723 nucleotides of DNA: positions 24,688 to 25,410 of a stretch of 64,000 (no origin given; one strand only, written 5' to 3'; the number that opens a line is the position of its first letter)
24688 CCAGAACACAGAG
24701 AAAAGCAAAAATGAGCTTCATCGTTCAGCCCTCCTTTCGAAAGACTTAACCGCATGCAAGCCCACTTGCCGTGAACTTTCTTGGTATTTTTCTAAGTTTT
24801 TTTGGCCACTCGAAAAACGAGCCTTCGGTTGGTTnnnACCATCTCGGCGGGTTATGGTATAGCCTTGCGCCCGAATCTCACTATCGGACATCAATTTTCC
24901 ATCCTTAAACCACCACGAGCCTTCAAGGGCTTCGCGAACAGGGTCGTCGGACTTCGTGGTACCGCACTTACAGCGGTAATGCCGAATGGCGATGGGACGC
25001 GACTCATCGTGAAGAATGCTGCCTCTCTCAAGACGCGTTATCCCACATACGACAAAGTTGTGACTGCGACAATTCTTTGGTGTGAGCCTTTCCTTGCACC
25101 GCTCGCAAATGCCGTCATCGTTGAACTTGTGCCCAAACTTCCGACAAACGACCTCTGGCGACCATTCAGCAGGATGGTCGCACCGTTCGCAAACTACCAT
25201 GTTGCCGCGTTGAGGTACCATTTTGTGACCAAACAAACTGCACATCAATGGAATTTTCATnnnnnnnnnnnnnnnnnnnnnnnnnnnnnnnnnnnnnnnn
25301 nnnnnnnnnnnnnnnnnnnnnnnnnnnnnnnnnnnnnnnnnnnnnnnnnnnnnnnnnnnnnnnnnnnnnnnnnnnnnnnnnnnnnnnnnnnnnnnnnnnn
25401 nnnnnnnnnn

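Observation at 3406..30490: Class I conserved 60-100-nt upstream element in six or seven same-orientation copies across the left 30 kb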

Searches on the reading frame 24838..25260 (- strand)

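Call 47: search_protein_families(library=pfam, proteins=[window:24838-25260:-], max_evalue=1)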
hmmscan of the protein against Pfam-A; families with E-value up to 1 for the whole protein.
window:24838-25260:- (141 aa): 4 families
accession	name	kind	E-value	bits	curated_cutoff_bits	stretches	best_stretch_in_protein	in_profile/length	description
PF07874.16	DUF1660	-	0.00064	20.6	21.4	1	5-27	3-27/63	Prophage protein (DUF1660)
PF18912.6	DZR_2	-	0.0033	17.7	27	1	19-56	19-56/56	Double zinc ribbon domain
PF07191.17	Zn_ribbon_6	-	0.0063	16.9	25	1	23-69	2-50/67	Double zinc ribbon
PF18439.7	zf_UBZ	-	0.11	12.6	25.6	0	50-68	3-21/32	Ubiquitin-Binding Zinc Finger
